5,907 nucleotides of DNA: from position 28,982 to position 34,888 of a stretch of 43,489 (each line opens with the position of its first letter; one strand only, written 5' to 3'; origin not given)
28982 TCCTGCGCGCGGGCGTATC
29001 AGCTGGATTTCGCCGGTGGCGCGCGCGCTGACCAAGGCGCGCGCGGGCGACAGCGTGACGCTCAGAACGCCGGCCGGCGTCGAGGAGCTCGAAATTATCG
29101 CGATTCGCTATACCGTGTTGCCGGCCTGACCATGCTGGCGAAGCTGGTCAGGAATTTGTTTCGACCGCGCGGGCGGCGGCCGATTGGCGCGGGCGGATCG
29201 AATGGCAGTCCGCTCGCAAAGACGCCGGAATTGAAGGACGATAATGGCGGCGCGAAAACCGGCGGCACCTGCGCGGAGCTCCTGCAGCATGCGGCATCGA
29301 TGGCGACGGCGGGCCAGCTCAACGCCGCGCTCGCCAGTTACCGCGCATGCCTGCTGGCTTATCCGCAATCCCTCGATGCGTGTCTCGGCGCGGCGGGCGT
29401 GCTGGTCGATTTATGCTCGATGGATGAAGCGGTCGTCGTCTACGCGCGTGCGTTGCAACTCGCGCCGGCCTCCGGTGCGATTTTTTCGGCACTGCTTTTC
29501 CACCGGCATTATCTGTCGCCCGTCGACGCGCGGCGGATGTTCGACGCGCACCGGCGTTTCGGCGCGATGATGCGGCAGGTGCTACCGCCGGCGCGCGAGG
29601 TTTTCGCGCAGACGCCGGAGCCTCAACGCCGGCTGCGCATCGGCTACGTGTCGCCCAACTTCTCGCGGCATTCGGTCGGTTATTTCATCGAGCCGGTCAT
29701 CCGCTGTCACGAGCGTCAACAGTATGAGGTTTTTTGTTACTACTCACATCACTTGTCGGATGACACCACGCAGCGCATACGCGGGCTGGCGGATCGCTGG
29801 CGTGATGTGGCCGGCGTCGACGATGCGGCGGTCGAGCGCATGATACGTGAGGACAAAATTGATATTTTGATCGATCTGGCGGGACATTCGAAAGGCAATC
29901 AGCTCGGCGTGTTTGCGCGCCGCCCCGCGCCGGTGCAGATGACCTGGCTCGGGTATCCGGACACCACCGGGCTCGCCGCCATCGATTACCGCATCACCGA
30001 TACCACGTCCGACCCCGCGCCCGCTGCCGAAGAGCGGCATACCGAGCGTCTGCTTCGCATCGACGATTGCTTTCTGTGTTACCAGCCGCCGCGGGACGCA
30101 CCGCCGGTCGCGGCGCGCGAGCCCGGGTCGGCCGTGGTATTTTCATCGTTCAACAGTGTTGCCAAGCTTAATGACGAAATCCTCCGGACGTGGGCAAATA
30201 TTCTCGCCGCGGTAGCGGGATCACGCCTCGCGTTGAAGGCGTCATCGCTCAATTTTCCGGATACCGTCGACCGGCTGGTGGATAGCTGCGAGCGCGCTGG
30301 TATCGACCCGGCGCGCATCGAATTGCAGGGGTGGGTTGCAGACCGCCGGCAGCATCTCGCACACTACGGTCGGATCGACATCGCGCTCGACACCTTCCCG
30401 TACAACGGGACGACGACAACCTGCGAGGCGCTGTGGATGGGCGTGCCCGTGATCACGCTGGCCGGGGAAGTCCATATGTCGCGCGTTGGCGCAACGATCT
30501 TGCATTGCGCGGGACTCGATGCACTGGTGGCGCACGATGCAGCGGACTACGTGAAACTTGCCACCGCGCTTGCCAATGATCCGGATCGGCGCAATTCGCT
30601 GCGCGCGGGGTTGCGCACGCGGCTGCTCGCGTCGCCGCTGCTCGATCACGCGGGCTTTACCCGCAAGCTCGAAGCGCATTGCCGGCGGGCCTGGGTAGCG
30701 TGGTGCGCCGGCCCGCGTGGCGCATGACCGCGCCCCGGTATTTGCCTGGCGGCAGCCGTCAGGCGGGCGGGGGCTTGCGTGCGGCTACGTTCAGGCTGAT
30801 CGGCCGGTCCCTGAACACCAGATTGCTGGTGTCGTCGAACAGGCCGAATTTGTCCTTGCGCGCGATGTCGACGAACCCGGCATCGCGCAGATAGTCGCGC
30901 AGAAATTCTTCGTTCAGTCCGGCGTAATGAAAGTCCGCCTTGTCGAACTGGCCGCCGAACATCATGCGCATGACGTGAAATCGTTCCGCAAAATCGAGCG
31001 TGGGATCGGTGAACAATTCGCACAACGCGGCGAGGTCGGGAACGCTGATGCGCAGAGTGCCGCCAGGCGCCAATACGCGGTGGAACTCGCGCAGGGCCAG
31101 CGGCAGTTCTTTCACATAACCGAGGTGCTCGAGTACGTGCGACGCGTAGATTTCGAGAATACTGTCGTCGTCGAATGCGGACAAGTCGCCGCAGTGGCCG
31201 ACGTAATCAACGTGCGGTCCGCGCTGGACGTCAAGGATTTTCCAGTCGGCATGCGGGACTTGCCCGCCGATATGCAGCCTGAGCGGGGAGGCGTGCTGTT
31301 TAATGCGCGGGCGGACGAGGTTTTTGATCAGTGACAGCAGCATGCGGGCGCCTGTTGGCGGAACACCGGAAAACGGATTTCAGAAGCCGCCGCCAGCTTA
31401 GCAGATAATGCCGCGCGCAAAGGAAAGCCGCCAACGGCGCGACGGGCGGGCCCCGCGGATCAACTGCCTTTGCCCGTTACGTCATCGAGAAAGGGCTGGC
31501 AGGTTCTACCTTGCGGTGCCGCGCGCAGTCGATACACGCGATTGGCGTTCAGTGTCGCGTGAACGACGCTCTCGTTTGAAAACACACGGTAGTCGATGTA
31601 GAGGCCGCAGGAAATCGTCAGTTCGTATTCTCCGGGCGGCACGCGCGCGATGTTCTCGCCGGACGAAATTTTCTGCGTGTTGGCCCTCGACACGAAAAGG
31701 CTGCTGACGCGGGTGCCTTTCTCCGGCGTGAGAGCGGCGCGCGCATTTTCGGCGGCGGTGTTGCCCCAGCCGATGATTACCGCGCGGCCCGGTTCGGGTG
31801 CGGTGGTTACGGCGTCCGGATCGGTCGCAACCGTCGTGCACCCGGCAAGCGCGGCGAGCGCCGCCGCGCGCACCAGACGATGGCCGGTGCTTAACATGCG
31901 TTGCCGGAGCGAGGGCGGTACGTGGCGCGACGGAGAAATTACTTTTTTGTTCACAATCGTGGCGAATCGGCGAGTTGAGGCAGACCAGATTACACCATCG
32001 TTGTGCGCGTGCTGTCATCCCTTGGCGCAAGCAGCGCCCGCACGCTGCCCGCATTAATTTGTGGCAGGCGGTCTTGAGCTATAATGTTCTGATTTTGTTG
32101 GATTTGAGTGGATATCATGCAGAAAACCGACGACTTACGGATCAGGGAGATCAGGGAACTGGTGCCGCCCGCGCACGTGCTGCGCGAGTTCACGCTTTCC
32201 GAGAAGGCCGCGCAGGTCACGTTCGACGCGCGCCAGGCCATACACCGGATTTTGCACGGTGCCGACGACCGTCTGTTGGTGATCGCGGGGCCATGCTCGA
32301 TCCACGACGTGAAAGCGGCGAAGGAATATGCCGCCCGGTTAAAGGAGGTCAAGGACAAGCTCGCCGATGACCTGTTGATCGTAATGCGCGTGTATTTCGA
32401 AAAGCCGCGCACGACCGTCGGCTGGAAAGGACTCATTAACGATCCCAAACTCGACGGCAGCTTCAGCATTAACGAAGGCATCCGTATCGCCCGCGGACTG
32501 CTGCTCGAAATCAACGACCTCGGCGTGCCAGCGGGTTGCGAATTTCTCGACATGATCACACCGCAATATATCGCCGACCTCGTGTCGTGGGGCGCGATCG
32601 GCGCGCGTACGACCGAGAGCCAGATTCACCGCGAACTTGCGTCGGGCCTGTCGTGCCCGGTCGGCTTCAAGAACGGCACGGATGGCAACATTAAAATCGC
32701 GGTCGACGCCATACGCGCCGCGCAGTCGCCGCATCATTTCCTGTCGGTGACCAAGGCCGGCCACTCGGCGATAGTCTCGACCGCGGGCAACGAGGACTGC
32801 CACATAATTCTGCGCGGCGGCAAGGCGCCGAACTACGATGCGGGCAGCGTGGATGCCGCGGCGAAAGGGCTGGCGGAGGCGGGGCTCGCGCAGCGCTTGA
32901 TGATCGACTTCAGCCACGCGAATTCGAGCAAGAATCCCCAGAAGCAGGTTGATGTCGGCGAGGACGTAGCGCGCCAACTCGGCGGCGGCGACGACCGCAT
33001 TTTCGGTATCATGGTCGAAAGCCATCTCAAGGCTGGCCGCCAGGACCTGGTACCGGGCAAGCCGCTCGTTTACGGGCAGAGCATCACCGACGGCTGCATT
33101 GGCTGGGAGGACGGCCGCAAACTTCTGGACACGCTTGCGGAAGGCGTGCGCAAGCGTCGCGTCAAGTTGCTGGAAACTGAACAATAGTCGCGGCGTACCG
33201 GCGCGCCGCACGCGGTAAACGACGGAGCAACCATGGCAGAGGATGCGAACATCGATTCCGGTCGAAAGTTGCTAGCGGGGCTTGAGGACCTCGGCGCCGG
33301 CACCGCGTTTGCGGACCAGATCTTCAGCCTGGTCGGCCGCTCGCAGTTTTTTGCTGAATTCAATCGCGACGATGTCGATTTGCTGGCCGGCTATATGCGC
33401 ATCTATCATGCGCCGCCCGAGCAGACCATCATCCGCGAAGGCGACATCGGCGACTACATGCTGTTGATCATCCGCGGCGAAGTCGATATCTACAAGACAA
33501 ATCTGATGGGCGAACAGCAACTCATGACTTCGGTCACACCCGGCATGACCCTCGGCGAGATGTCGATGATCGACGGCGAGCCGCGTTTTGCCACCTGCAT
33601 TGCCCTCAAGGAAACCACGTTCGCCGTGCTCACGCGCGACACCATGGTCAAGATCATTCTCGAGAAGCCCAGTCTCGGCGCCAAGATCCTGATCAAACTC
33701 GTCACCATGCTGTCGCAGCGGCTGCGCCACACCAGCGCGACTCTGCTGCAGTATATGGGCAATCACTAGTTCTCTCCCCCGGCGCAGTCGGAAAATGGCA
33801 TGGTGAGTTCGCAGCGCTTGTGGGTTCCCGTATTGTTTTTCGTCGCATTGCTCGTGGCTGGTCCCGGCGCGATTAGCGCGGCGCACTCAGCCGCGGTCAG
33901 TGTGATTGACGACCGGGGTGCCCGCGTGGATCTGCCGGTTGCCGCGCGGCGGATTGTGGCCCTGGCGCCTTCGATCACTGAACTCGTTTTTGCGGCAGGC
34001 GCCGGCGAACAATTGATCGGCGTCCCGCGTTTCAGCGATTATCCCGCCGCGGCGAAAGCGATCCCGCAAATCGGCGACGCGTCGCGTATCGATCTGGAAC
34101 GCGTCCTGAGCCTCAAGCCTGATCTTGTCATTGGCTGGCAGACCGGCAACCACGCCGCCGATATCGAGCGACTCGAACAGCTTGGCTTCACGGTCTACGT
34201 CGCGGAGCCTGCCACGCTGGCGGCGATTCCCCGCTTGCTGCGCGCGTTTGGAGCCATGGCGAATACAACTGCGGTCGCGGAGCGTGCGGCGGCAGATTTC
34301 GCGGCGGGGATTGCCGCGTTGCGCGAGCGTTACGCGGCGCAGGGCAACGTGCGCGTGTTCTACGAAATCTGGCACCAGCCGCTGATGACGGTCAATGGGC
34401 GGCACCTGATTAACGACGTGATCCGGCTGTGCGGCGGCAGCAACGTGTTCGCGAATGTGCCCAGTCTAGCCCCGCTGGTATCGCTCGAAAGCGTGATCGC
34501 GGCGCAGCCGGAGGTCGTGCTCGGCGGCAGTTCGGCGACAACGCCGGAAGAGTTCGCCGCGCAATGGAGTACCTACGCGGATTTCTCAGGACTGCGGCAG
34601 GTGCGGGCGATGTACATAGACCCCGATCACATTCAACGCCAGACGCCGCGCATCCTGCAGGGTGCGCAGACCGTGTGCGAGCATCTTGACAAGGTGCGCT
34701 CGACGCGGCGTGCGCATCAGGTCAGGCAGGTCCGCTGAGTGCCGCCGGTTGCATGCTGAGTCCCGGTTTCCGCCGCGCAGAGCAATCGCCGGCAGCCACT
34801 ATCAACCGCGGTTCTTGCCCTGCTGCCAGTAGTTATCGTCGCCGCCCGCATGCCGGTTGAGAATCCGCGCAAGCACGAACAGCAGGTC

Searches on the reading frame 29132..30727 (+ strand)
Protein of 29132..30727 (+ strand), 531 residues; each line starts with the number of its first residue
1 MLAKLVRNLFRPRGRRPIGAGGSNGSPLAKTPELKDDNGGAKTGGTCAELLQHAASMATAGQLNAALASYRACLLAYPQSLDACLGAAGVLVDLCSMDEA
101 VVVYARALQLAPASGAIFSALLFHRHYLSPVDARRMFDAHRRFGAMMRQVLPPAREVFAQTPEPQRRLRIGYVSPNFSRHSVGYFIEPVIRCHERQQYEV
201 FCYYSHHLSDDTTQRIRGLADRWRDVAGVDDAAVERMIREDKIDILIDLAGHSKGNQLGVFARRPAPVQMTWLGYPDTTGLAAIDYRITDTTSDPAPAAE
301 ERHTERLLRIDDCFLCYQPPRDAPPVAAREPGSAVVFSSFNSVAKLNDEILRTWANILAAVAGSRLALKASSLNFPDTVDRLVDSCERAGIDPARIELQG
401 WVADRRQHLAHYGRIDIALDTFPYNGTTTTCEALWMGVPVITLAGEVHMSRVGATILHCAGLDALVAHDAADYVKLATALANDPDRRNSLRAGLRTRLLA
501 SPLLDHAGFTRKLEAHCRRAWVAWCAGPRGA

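Call 105: search_protein_families(library=pfam, proteins=[window:29132-30727:+], max_evalue=0.00001)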
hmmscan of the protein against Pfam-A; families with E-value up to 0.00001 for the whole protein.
window:29132-30727:+ (531 aa): 1 family
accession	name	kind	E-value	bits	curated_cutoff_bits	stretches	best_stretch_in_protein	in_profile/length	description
PF13844.12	Glyco_transf_41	-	1.8e-61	208.5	25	2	162-314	75-228/543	Glycosyl transferase family 41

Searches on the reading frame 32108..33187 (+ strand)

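Call 105: search_protein_families(library=pfam, proteins=[window:32108-33187:+], max_evalue=0.00001)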
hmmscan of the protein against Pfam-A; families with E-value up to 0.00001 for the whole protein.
window:32108-33187:+ (359 aa): 1 family
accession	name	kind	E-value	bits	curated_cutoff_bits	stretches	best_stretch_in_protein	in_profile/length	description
PF00793.26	DAHP_synth_1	-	3.1e-94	315.3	25.5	1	43-339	8-268/270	DAHP synthetase I family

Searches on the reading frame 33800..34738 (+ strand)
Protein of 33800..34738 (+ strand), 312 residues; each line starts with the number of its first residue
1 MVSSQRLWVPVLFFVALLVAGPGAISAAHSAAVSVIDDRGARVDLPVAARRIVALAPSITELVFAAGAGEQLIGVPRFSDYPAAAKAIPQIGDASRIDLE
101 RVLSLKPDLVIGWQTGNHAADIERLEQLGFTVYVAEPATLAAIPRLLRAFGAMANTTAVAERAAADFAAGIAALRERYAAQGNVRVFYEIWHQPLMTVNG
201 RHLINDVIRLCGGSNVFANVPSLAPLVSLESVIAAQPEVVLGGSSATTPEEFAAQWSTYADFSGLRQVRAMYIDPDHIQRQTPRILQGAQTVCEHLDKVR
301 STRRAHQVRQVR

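Call 107: search_protein_families(library=pfam, proteins=[window:33800-34738:+], max_evalue=0.001)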
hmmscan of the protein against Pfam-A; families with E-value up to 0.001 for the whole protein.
window:33800-34738:+ (312 aa): 1 family
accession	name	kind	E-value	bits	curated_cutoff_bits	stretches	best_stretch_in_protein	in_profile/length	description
PF01497.23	Peripla_BP_2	-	3.4e-25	89.3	27.5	1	52-274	1-232/235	Periplasmic binding protein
